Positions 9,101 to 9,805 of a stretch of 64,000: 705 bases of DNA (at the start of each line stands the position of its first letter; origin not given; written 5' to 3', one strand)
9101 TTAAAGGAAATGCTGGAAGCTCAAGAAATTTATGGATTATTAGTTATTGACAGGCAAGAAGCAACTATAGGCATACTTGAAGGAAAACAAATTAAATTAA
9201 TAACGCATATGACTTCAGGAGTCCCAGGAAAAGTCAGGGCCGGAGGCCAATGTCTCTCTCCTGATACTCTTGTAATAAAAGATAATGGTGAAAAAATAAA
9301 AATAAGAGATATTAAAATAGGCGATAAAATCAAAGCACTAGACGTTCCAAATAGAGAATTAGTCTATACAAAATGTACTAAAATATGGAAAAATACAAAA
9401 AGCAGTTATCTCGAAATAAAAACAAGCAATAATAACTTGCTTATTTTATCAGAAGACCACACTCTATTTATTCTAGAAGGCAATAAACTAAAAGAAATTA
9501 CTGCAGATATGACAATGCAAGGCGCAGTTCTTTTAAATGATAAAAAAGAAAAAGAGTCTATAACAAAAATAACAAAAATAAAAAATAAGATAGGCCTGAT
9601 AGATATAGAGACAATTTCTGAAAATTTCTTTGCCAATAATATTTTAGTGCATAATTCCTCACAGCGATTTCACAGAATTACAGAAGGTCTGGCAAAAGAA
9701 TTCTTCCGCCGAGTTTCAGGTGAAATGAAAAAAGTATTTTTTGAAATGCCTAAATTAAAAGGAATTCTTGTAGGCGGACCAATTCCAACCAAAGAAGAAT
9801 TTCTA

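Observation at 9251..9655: Mini-intein inserted immediately after the catalytic GGQ of release factor aRF1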

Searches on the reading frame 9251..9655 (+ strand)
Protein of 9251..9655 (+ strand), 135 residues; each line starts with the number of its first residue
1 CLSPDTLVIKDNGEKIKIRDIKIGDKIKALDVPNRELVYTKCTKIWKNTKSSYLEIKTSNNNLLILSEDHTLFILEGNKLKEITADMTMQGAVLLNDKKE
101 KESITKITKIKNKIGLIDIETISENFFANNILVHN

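Call 3: search_protein_families(library=pfam, proteins=[window:9251-9655:+], max_evalue=1)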
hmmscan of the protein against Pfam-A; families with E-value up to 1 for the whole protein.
window:9251-9655:+ (135 aa): 4 families
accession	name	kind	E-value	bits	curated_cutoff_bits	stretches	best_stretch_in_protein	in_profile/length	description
PF14890.11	Intein_splicing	-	1.2e-08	35.3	35.8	1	8-109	2-110/155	Intein splicing domain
PF01079.26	Hint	-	1.5e-08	35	29.7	1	1-110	13-132/213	Hint module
PF23410.3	Beta-prop_VPS8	-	0.0037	16.7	28.9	1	2-41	281-320/358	Vps8 beta-propeller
PF07591.16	PT-HINT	-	0.0047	17.6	27.7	1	16-108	9-101/137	Pretoxin HINT domain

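Call 4: search_protein_families(library=ncbifam, proteins=[window:9251-9655:+], max_evalue=1)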
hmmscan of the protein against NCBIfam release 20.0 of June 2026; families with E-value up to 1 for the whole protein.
window:9251-9655:+ (135 aa): 7 families
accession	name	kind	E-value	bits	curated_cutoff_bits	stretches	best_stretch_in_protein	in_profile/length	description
TIGR01445.1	intein_Nterm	domain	7.8e-09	36.4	24.5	1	1-74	1-83/83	intein N-terminal splicing region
NF038136.1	rSAM_Rv_intein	exception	2.4e-08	33.3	700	1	1-92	76-168/574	intein-containing Rv2578c family radical SAM protein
NF038162.1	RtcB_rel_intein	exception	0.0003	18.9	1150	1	1-83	95-181/961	intein-containing RtcB family protein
NF047391.1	SA0570_fam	equivalog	0.0031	17.4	125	1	16-67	42-89/167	SA0570 family protein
NF011302.0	PRK14714.1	equivalog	0.015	12.8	1791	1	26-112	982-1069/1350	DNA-directed DNA polymerase II large subunit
TIGR01186.1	proV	subfamily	0.017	14.2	326.6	1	21-129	194-301/363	betaine/proline/choline family ABC transporter ATP-binding protein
NF010632.0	PRK14029.1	equivalog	0.065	12.8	335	1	82-125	82-126/185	pyruvate/ketoisovalerate ferredoxin oxidoreductase subunit gamma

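Call 17: search_solved_structures(query=window:9251-9655:+, max_evalue=1, show_alignments=2)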
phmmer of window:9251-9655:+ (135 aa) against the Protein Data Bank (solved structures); distinct sequences matched with E-value up to 1: 13.
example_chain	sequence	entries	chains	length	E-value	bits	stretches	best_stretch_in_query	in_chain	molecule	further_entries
2jmz_A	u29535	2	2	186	0.014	18.7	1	41-111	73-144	Hypothetical protein MJ0781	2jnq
8ubs_A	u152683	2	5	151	0.027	17.8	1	53-134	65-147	NrdJ-1 | Nrdj-1 intein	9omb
6qaz_A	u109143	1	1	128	0.028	17.7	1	20-135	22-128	cyanophage-like gp41-1 intein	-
6rpq_A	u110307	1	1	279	0.083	16.2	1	26-135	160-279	Ubiquitin-like protein SMT3,1108aa long hypothetical cell division control protein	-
6tyy_A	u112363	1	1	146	0.1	15.9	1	1-102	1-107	Protein hedgehog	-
1at0_A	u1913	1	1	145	0.13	15.6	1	1-102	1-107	17-HEDGEHOG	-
6y75_B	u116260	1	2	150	0.17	15.2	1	12-134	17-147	NAD(P)(+)--arginine ADP-ribosyltransferase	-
6y75_A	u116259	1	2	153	0.18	15.1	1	12-134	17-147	NAD(P)(+)--arginine ADP-ribosyltransferase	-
6tmm_BBB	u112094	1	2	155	0.19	15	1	12-134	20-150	NAD(P)(+)--arginine ADP-ribosyltransferase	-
6tmm_AAA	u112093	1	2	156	0.2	15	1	12-134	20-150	NAD(P)(+)--arginine ADP-ribosyltransferase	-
4o1s_A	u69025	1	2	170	0.25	14.6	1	12-125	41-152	V-type ATP synthase alpha chain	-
7qst_A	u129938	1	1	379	0.7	13.2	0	35-75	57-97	V-type ATP synthase subunit A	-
5o9j_A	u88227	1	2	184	0.8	13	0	13-101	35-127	Transcription initiation factor IIB,Transcription initiation factor IIB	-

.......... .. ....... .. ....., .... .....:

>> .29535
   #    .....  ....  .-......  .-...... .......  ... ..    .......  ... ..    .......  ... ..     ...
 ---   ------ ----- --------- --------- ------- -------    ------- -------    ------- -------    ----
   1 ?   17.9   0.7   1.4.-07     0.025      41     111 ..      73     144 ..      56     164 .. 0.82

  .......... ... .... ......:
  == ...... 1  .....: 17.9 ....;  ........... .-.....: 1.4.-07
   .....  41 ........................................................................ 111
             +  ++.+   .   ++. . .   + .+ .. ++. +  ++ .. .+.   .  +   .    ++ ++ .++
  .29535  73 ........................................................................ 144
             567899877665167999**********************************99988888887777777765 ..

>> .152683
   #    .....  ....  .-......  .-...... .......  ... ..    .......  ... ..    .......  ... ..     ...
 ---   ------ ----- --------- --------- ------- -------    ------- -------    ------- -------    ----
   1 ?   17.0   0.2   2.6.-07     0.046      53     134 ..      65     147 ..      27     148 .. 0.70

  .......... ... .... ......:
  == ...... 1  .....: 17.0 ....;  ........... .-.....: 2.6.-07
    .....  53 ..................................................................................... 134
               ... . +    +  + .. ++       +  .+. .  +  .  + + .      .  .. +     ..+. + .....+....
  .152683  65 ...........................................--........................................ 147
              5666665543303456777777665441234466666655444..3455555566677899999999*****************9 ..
